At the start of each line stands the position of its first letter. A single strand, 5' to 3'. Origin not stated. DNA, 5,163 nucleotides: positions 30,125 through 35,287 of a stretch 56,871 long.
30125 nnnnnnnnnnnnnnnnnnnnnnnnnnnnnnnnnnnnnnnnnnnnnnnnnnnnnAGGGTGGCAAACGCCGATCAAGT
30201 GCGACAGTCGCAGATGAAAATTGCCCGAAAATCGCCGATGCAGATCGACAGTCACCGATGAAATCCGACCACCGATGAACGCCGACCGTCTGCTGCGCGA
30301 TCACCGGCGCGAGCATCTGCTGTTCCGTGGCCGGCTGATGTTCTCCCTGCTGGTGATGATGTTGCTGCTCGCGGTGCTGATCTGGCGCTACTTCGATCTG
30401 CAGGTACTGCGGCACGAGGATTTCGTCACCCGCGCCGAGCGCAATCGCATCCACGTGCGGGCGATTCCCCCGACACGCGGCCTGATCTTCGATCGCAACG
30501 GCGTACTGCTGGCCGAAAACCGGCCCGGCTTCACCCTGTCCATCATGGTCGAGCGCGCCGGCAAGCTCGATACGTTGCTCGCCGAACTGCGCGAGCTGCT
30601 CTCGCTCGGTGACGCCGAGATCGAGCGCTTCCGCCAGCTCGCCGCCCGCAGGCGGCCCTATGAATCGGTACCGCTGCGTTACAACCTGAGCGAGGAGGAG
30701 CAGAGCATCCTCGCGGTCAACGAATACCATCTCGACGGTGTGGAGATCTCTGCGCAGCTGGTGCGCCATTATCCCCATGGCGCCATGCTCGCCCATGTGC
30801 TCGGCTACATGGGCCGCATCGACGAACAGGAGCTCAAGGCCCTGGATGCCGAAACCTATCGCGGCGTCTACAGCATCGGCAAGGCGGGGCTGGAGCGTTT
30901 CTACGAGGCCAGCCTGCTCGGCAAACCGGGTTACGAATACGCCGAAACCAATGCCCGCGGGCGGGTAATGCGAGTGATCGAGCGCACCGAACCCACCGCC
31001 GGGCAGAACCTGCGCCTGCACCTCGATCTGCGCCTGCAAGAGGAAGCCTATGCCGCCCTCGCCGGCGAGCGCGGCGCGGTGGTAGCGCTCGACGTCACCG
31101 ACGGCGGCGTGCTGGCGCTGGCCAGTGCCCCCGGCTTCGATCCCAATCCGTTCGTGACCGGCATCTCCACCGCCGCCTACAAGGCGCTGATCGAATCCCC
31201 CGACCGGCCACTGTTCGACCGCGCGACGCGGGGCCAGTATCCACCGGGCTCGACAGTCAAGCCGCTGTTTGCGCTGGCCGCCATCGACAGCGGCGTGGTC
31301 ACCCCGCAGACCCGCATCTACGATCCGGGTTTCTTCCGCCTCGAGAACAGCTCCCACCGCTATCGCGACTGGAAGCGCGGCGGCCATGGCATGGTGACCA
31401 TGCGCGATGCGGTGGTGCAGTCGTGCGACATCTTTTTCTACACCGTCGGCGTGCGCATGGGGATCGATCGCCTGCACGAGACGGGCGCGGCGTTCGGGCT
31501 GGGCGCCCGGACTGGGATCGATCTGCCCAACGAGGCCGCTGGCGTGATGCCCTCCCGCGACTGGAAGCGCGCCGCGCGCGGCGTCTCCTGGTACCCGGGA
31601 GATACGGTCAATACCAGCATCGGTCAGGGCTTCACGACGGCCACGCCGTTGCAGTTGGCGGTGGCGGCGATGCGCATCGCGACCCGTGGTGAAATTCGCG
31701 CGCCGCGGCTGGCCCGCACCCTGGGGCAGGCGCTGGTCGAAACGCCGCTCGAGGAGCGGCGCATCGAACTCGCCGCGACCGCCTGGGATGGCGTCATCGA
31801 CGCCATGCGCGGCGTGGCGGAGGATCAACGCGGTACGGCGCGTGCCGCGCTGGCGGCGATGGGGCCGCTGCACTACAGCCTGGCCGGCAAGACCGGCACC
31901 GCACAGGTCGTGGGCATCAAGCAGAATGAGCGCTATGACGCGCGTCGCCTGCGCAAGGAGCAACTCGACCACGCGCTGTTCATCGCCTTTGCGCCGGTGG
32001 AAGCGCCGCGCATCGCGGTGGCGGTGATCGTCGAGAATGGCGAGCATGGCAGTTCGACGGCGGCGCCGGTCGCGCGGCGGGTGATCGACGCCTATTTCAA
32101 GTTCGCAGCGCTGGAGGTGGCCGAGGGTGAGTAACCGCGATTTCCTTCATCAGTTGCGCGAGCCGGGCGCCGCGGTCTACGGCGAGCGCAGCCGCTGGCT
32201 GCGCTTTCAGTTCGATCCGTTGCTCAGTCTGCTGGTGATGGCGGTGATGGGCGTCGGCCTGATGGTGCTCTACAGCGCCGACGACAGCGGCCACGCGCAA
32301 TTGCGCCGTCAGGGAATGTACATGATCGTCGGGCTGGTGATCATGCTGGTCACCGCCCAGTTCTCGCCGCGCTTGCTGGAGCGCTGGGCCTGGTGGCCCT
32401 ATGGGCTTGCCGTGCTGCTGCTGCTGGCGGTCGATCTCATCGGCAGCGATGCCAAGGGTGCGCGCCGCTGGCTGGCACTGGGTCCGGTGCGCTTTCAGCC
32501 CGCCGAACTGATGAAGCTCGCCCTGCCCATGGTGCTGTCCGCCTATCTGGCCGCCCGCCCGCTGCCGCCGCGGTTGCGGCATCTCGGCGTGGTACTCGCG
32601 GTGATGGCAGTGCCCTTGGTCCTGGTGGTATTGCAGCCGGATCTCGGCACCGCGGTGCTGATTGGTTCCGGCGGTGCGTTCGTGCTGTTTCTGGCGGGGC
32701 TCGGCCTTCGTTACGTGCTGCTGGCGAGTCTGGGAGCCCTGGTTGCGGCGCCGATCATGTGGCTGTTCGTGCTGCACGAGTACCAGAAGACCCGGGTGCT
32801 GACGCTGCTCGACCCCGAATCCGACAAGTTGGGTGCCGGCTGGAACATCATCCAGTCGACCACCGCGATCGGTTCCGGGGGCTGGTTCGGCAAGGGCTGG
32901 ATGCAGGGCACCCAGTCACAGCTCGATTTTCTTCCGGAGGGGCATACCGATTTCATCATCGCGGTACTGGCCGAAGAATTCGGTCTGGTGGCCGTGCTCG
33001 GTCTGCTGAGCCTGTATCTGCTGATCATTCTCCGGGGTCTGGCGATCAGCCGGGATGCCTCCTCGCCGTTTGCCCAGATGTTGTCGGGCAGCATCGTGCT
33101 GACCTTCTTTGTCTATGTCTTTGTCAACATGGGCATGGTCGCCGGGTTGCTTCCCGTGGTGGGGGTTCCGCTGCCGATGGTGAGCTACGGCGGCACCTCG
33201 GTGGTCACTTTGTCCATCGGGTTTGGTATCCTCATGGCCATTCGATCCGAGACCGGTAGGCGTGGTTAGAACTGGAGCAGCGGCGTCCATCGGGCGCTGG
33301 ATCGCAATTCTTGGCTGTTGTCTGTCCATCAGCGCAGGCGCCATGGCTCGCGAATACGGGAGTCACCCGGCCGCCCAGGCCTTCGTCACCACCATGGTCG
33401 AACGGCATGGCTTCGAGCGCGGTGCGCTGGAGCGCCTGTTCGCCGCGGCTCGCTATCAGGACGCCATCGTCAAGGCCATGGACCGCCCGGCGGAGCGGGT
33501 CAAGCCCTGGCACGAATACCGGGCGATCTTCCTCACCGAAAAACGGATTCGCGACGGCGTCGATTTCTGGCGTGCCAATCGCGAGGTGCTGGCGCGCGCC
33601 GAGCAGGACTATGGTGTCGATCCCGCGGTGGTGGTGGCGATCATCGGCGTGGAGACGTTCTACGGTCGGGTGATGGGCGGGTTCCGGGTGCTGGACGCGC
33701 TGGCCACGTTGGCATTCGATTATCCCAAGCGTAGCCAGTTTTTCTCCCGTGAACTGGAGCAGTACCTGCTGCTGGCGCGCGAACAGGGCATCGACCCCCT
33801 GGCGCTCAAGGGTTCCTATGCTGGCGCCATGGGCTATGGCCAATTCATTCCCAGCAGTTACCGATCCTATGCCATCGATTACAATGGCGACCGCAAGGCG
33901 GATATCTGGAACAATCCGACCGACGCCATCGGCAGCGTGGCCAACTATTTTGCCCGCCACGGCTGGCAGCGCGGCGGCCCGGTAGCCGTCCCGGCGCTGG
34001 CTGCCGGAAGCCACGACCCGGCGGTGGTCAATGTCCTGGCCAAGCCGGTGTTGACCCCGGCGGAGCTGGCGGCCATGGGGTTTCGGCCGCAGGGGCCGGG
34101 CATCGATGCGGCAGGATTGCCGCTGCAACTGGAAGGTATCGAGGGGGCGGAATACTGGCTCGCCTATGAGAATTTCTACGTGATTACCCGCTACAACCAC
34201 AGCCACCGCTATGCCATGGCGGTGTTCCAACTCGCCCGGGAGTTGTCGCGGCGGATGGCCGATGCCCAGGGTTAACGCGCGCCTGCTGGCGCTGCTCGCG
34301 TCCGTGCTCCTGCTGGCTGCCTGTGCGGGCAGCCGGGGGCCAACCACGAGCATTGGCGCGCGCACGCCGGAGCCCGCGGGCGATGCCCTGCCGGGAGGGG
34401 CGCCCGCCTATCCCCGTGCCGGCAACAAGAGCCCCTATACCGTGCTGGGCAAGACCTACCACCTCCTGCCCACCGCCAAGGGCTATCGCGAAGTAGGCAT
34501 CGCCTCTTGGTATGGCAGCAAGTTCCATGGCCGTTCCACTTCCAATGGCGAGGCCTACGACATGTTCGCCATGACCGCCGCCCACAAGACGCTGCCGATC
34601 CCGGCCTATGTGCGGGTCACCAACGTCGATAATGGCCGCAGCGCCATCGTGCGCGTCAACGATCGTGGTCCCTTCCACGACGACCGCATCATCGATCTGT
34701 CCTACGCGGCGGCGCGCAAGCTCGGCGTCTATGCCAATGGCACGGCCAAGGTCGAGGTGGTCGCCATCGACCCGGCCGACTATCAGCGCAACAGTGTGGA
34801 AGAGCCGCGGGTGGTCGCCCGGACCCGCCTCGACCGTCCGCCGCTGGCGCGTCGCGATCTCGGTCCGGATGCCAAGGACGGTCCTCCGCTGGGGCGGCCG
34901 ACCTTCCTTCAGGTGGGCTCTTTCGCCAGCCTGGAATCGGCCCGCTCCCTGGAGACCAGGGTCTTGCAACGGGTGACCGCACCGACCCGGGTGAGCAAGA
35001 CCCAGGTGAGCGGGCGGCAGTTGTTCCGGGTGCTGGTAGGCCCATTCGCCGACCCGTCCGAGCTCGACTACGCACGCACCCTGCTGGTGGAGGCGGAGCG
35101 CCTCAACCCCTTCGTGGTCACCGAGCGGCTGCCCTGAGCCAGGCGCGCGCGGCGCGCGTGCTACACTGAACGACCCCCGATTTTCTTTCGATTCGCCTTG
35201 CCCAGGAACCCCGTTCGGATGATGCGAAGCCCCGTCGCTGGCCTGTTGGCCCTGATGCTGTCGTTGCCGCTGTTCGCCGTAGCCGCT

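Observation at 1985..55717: Most gene boundaries carry locus-specific short tandem 'stutter' arrays built from the neighbouring gene's own stop/start region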

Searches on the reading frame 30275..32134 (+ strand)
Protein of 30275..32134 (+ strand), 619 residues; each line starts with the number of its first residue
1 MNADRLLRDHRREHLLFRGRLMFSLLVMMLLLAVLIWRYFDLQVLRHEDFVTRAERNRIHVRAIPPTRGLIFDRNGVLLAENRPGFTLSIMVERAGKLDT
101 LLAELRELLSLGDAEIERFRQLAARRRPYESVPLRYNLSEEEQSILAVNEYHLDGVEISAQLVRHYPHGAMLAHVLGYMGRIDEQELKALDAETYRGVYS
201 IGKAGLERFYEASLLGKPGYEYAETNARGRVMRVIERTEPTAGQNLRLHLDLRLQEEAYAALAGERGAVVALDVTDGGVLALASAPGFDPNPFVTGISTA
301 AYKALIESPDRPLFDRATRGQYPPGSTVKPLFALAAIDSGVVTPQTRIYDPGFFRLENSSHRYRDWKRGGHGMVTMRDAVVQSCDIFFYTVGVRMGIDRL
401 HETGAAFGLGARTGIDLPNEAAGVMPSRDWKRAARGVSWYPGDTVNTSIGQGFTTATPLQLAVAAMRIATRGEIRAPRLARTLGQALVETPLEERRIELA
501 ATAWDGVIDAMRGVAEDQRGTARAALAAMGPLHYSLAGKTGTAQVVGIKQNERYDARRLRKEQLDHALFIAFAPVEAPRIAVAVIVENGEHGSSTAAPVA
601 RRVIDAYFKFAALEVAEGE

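Call 22: search_protein_families(library=pfam, max_evalue=0.00001, proteins=[window:30275-32134:+])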
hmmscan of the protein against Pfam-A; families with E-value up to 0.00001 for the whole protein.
window:30275-32134:+ (619 aa): 2 families
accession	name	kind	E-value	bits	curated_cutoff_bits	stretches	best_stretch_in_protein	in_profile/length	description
PF00905.27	Transpeptidase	-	1.9e-63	214.9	22.1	1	267-604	1-298/299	Penicillin binding protein transpeptidase domain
PF03717.20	PBP_dimer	-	1.1e-41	143.7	24.4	1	64-234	2-178/180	Penicillin-binding Protein dimerisation domain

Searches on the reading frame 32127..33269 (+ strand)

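Call 22: search_protein_families(library=pfam, max_evalue=0.00001, proteins=[window:32127-33269:+])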
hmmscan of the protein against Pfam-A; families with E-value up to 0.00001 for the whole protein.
window:32127-33269:+ (380 aa): 1 family
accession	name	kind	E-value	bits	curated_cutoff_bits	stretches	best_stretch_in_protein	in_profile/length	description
PF01098.24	FTSW_RODA_SPOVE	-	7.3e-106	354.6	26.4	1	36-375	7-353/356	Cell cycle protein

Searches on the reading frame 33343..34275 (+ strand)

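Call 22: search_protein_families(library=pfam, max_evalue=0.00001, proteins=[window:33343-34275:+])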
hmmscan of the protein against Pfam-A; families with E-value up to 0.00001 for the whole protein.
window:33343-34275:+ (310 aa): 1 family
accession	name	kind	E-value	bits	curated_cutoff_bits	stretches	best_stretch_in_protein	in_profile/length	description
PF13406.11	SLT_2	-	7.3e-104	347.5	24.3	1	8-299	3-292/292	Transglycosylase SLT domain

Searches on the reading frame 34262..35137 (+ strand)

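Call 23: search_protein_families(library=pfam, max_evalue=0.00001, proteins=[window:34262-35137:+])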
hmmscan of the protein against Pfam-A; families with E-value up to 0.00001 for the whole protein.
window:34262-35137:+ (291 aa): 2 families
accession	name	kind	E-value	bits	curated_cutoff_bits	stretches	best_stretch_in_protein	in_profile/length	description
PF03330.24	DPBB_1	-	8.2e-28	96.9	28.8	1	78-166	3-83/83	Lytic transglycolase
PF05036.18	SPOR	-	3.3e-11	43.8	21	1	215-287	6-76/76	SPOR domain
